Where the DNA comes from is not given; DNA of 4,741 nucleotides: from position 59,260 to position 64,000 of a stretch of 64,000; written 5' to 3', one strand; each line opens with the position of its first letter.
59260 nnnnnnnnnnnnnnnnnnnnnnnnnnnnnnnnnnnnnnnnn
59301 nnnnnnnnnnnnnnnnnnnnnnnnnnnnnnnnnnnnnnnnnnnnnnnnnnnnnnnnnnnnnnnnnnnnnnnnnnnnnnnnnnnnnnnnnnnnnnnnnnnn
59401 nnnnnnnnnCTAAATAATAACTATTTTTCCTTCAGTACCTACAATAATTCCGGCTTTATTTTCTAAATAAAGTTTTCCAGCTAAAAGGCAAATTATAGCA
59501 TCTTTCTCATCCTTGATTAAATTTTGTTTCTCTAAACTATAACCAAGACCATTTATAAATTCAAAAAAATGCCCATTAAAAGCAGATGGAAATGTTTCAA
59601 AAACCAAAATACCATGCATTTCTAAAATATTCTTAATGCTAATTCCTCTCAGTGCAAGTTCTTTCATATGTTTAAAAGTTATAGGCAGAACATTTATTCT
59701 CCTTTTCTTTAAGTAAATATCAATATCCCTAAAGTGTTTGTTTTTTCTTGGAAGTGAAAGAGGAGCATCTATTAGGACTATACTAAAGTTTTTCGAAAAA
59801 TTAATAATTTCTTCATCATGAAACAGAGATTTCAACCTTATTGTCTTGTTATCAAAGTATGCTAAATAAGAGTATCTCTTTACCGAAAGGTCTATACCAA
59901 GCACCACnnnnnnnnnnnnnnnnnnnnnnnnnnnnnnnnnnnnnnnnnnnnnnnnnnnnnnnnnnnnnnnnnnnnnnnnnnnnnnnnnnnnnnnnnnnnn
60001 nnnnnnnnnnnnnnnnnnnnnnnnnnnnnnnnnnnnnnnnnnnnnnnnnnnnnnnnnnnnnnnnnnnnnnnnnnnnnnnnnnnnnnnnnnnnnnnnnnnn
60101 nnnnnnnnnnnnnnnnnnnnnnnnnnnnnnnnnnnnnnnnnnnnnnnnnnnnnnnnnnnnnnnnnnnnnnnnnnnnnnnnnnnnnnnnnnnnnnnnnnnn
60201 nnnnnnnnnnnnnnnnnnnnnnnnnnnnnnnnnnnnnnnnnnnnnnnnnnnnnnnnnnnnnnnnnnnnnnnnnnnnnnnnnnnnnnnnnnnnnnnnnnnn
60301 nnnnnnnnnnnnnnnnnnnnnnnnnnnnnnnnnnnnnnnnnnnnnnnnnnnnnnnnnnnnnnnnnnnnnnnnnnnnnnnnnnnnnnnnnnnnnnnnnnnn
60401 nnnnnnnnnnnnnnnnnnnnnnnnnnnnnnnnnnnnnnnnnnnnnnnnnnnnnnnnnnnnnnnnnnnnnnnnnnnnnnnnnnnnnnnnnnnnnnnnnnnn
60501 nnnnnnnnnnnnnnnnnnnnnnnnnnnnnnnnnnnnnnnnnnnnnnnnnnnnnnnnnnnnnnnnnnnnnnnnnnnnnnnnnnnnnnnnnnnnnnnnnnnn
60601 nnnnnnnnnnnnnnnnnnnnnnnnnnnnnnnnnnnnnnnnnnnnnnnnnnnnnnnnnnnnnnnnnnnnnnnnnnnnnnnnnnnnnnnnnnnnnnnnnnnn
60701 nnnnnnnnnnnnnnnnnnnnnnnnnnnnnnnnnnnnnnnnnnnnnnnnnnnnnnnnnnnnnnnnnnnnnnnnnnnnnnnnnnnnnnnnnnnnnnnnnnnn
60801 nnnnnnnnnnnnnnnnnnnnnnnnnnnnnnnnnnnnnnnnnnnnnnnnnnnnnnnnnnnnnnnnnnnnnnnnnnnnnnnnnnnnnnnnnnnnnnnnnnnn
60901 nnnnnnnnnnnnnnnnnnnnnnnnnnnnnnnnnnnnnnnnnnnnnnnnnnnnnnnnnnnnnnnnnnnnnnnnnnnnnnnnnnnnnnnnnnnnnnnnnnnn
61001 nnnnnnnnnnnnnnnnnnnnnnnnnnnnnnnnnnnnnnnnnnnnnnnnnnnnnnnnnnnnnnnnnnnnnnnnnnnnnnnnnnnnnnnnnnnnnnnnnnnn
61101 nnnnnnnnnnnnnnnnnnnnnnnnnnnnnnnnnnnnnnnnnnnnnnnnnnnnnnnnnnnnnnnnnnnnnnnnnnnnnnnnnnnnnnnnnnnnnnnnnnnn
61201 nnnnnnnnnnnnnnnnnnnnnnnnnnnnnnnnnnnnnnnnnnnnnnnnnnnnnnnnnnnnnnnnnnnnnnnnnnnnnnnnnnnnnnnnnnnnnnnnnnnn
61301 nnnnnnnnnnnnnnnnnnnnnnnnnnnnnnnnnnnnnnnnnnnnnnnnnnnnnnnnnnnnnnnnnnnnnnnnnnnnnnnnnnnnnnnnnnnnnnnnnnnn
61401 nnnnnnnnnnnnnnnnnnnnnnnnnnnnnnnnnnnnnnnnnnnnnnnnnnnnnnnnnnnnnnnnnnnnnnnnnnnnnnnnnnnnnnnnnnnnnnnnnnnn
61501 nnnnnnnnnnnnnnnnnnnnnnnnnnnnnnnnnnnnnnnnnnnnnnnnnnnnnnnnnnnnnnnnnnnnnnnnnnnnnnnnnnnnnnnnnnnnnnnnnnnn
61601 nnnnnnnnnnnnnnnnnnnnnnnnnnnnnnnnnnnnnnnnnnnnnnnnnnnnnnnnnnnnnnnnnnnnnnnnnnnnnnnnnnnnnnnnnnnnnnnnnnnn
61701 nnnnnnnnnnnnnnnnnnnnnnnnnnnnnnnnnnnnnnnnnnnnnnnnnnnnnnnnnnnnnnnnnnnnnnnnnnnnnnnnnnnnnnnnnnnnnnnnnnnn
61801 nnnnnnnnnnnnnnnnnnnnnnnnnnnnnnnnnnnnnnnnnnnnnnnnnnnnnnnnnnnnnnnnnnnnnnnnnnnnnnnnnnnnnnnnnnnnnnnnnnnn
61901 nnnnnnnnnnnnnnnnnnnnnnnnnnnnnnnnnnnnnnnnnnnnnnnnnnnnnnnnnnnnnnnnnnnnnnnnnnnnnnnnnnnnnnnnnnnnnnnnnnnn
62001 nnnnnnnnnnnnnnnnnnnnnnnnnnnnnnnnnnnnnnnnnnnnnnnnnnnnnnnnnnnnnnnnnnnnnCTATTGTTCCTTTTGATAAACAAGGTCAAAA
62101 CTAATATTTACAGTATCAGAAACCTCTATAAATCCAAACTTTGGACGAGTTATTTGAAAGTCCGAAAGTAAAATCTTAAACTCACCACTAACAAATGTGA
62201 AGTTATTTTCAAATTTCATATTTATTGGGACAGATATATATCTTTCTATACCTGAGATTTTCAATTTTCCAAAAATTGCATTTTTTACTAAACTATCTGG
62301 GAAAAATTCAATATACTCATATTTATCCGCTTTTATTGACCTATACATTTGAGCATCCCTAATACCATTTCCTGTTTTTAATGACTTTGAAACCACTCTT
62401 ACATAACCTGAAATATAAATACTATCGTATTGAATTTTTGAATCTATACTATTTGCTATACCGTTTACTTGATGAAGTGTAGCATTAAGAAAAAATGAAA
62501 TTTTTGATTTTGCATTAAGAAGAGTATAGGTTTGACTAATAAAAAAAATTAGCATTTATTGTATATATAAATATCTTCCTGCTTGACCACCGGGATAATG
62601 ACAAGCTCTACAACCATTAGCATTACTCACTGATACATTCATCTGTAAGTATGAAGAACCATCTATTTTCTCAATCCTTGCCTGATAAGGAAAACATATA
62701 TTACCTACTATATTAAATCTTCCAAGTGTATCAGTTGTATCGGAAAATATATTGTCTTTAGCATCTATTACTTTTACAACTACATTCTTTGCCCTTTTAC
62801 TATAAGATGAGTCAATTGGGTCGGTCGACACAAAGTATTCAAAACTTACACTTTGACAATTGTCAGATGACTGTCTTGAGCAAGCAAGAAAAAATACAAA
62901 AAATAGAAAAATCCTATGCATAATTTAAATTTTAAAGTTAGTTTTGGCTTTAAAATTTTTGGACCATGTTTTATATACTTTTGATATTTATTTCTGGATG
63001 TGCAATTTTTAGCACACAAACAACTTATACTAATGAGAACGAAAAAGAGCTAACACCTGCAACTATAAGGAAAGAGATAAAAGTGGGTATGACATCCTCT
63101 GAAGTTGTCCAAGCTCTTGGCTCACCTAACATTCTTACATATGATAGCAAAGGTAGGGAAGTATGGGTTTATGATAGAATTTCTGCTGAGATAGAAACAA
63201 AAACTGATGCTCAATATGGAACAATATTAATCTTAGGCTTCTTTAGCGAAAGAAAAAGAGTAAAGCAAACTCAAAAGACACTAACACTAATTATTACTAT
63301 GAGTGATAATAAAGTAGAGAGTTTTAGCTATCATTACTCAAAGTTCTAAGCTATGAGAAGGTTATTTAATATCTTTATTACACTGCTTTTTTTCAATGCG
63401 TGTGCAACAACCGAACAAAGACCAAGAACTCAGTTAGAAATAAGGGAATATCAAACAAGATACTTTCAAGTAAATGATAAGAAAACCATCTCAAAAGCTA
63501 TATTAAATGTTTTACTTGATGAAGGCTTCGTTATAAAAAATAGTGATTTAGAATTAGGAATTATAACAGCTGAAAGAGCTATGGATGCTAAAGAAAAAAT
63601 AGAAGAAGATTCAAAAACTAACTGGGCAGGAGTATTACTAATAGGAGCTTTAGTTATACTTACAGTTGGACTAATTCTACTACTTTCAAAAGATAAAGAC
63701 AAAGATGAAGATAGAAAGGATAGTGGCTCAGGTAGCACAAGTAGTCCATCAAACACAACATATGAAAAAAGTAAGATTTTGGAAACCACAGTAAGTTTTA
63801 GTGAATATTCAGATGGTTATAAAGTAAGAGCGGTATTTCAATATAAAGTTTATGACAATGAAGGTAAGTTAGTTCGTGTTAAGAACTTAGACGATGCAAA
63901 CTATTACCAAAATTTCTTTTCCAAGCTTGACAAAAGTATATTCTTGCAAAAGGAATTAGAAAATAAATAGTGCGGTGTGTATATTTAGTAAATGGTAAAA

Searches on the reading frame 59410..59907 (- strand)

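Call 73: search_protein_families(library=pfam, proteins=[window:59410-59907:-], max_evalue=0.1)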
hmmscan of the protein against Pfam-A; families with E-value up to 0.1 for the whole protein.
window:59410-59907:- (165 aa): 1 family
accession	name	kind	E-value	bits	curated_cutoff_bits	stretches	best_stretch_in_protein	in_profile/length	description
PF04250.19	DUF429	-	0.0018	18.4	23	1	4-77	1-77/214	Protein of unknown function (DUF429)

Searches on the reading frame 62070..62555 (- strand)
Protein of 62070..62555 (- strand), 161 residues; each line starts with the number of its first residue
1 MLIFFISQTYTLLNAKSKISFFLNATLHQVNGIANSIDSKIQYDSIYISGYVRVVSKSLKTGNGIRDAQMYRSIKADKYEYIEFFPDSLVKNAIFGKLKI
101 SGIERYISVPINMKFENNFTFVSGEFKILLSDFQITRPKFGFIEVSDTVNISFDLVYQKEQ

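Call 73: search_protein_families(library=pfam, proteins=[window:62070-62555:-], max_evalue=0.1)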
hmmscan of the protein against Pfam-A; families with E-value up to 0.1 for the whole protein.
window:62070-62555:- (161 aa): 1 family
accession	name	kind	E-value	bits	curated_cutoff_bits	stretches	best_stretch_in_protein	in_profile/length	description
PF04264.18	YceI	-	6.4e-15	56.2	23.7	1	10-156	1-149/150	YceI-like domain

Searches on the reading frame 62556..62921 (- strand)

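Call 73: search_protein_families(library=pfam, proteins=[window:62556-62921:-], max_evalue=0.1)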
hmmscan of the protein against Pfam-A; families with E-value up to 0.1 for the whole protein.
window:62556-62921:- (121 aa): 1 family
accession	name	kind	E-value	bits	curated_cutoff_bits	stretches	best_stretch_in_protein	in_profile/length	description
PF21563.3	Mcp40H-20_sensor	-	0.075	13.8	27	0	84-110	71-97/112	Methyl-accepting chemotaxis sensory transducer, class 40H, sensor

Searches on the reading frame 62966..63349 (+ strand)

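Call 73: search_protein_families(library=pfam, proteins=[window:62966-63349:+], max_evalue=0.1)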
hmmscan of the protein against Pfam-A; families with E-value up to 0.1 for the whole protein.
window:62966-63349:+ (127 aa): 3 families
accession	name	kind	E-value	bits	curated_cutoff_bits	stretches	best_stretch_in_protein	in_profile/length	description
PF04355.18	BamE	-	0.00025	21.2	23.2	1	36-69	10-41/71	Outer membrane protein assembly factor BamE domain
PF24880.1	DUF7738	-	0.008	17.1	24.6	1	36-119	14-95/103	Domain of unknown function (DUF7738)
PF03676.19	PHAF1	-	0.021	14.5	27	1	20-60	204-244/393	Phagosome assembly factor 1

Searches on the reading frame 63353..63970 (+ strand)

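Call 73: search_protein_families(library=pfam, proteins=[window:63353-63970:+], max_evalue=0.1)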
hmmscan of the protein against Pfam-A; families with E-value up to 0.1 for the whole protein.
window:63353-63970:+ (205 aa): 3 families
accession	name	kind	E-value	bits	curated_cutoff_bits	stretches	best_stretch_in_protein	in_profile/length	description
PF10661.14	EssA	-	0.02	15.2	24.1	1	67-112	95-144/147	WXG100 protein secretion system (Wss), protein EssA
PF09534.15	Trp_oprn_chp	-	0.063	13.6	29.6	1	77-122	104-149/180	Tryptophan-associated transmembrane protein (Trp_oprn_chp)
PF18688.6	DUF5638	-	0.082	13.8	39.8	0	25-95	31-96/104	Family of unknown function (DUF5638)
